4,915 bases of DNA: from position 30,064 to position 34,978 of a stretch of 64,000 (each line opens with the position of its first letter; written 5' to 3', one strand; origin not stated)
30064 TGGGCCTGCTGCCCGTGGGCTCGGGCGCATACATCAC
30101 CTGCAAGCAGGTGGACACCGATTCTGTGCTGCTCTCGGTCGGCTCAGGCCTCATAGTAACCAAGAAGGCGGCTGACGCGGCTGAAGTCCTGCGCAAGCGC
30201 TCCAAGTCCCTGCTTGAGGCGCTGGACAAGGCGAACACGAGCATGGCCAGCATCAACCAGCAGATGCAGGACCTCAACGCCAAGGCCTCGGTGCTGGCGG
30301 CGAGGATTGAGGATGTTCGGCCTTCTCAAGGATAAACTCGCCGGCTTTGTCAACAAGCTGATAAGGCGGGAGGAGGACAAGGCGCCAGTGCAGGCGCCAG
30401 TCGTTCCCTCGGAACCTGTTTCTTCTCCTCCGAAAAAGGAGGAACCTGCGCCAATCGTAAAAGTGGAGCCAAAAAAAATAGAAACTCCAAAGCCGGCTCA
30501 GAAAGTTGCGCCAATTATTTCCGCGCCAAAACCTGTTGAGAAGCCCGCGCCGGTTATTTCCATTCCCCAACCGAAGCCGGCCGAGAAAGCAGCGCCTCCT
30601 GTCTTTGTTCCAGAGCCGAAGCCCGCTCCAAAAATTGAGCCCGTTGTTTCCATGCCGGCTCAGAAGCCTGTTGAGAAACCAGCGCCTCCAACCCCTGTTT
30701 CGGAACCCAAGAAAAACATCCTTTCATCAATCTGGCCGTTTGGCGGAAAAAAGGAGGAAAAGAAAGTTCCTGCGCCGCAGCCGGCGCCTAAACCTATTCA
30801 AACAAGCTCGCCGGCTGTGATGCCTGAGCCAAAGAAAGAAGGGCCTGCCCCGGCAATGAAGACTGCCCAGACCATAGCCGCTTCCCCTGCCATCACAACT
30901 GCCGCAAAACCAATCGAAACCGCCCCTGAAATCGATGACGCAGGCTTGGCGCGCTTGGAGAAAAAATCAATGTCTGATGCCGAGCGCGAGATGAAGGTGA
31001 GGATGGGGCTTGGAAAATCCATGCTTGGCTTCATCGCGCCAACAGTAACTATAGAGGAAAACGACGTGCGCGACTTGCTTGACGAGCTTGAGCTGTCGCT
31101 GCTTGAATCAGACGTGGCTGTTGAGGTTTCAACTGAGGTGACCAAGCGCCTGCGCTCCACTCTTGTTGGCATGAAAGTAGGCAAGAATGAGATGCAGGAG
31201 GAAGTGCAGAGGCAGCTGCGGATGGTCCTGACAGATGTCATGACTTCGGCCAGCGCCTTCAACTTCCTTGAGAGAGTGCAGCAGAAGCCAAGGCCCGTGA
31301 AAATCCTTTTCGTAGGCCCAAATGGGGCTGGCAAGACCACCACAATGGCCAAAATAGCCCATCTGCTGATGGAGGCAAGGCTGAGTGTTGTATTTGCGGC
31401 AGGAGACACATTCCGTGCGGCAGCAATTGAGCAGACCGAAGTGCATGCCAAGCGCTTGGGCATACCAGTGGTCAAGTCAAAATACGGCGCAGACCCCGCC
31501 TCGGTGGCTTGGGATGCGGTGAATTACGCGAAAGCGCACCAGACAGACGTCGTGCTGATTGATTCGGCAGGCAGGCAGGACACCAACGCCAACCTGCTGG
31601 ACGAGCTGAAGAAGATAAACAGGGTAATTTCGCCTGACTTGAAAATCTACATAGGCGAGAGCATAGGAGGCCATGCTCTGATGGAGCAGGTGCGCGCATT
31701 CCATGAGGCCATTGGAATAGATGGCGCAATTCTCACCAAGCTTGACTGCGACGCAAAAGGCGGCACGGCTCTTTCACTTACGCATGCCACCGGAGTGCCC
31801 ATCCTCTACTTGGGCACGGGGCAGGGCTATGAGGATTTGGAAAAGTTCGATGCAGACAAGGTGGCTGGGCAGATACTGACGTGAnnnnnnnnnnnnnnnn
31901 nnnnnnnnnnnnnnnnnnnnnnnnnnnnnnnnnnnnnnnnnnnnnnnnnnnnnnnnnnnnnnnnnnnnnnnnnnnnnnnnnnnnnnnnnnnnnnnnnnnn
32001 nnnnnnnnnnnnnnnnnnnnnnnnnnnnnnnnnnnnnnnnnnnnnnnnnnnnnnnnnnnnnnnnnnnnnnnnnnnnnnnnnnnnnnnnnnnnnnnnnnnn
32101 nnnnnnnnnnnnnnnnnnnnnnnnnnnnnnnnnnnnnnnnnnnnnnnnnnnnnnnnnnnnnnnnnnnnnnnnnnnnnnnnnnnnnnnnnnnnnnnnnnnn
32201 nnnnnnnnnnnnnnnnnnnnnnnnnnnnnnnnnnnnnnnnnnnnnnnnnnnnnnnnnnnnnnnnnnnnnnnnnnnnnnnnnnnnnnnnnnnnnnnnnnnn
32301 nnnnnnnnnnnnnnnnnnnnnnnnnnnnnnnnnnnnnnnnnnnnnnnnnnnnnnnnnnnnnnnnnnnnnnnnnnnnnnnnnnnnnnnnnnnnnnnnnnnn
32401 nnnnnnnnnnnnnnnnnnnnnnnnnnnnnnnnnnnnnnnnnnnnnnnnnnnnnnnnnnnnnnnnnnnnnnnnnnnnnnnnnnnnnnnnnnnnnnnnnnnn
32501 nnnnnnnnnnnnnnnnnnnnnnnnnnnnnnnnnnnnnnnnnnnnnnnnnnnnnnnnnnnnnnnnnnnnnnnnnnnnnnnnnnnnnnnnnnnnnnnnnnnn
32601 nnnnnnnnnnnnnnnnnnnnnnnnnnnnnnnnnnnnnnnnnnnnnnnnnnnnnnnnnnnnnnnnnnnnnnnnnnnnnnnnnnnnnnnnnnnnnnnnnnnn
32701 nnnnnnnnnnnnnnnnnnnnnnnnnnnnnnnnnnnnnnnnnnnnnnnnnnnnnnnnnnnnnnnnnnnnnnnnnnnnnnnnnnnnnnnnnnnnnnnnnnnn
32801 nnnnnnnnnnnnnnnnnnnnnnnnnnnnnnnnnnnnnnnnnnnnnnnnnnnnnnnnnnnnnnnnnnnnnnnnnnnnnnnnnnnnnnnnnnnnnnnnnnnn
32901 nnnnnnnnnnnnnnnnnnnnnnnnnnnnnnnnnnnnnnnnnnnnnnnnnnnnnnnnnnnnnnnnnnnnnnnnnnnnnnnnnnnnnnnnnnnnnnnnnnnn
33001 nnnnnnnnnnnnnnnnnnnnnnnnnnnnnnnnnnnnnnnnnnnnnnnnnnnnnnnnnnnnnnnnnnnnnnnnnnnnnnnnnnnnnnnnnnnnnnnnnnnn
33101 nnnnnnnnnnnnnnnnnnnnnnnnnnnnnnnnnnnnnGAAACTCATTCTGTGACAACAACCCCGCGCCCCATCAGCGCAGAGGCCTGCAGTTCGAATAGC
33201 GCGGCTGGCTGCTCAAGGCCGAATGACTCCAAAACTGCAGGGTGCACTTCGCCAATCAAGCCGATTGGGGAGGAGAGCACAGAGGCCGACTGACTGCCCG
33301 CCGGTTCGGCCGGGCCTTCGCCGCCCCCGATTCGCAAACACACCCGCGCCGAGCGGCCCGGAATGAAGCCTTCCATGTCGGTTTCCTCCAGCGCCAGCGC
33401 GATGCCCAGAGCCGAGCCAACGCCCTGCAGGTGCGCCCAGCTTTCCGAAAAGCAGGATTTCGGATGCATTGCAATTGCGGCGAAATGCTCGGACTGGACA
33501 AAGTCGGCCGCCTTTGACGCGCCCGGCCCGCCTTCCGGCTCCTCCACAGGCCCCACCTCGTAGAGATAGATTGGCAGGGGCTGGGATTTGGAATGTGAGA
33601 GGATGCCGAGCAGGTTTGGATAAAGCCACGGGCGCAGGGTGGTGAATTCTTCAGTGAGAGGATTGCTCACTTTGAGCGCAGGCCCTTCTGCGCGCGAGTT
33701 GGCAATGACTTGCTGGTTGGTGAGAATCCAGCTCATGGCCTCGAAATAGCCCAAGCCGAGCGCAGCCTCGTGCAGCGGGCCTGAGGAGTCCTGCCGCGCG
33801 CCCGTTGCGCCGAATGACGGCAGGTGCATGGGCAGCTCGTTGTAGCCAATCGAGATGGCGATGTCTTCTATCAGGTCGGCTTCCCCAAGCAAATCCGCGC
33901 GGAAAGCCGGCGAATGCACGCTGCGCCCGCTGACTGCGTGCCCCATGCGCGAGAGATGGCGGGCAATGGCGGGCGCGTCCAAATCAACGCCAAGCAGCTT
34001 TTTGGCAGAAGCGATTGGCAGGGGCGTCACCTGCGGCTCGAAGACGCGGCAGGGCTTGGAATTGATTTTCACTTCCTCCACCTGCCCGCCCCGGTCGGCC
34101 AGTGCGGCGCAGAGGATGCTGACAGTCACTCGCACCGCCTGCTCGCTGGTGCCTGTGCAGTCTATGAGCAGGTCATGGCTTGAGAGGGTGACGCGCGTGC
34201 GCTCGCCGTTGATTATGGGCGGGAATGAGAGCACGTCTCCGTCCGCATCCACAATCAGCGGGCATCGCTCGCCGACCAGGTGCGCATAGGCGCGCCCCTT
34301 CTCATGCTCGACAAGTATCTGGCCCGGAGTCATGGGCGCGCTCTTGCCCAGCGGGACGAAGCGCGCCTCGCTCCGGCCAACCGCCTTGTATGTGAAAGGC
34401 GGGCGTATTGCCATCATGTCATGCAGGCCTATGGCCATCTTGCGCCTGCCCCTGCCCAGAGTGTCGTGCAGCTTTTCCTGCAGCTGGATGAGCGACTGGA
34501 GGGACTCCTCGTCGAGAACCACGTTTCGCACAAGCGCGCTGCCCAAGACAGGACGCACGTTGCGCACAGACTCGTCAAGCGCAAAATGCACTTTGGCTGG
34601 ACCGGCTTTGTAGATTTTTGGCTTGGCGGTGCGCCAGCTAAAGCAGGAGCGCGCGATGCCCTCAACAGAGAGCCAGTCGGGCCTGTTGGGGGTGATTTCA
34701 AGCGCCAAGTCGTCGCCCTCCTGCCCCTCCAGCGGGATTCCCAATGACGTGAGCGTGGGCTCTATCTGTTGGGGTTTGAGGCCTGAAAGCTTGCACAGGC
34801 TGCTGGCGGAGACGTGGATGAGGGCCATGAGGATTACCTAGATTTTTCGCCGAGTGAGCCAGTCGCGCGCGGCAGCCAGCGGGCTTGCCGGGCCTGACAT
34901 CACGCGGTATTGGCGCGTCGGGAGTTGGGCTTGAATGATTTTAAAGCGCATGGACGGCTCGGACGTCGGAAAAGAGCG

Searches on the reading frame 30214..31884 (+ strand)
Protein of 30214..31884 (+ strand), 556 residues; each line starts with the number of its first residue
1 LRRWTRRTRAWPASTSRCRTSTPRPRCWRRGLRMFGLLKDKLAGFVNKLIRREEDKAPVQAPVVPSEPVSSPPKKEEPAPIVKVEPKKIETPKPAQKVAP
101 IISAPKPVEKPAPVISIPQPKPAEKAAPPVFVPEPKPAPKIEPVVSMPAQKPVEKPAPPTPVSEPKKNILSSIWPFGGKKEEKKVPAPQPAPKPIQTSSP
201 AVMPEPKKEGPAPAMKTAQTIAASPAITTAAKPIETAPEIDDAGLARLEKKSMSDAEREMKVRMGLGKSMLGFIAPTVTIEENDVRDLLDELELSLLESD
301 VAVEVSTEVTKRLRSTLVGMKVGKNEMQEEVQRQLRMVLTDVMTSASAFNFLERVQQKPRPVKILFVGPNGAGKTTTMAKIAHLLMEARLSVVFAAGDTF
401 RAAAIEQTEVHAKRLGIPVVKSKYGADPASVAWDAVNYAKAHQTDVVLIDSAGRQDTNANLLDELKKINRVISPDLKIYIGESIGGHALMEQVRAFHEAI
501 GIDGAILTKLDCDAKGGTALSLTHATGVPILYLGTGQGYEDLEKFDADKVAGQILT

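Call 10: search_protein_families(library=pfam, proteins=[window:30214-31884:+], max_evalue=0.00001)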
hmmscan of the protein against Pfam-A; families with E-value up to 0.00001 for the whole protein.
window:30214-31884:+ (556 aa): 4 families
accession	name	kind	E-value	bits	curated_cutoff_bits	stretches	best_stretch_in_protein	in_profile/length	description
PF00448.28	SRP54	-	2.3e-68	230.1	22.7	1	362-555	2-195/196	SRP54-type protein, GTPase domain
PF02881.24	SRP54_N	-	2.1e-09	37.9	22.4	1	267-332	2-72/75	SRP54-type protein, helical bundle domain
PF13207.12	AAA_17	-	4.5e-06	27.4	27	0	367-480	1-108/136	AAA domain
PF13604.12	AAA_30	-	4.5e-06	27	27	1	365-458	22-103/191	AAA domain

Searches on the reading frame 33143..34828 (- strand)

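Call 10: search_protein_families(library=pfam, proteins=[window:33143-34828:-], max_evalue=0.00001)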
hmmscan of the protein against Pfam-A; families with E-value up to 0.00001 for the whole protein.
window:33143-34828:- (561 aa): 2 families
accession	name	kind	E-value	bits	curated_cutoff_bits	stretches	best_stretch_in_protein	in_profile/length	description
PF17759.6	tRNA_synthFbeta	-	8.7e-29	101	22.4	1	338-548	7-213/214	Phenylalanyl tRNA synthetase beta chain CLM domain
PF03484.21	B5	-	2.5e-16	60.1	28.6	1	270-329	3-67/67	tRNA synthetase B5 domain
